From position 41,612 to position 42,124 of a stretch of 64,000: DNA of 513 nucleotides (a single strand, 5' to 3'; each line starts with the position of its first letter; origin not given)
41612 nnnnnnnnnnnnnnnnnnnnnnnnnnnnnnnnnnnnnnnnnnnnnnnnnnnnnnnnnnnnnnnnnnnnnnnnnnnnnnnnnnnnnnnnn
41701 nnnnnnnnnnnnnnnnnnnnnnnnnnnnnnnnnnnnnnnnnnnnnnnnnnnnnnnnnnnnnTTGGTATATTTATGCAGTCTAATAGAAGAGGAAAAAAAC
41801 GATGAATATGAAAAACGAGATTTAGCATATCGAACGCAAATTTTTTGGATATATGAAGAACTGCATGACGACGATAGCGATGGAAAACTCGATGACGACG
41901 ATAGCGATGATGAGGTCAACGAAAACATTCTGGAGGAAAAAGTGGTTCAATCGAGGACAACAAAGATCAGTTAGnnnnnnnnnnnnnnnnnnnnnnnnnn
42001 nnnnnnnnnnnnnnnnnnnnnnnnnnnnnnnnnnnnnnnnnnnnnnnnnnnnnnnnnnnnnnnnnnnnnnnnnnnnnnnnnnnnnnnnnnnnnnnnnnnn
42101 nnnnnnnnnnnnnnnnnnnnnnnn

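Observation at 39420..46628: The EHD 3-prime end is unresolved, and a 3.25-kb tandem duplication breakpoint lies inside the last recognisable EHD exon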

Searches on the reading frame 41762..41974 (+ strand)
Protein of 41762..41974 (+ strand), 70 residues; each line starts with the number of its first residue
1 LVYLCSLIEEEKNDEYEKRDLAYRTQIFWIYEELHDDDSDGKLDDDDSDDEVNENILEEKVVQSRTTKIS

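Call 25: search_protein_families(library=pfam, proteins=[window:41762-41974:+], max_evalue=0.1)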
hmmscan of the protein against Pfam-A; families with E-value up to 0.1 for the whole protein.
window:41762-41974:+ (70 aa): 0 families
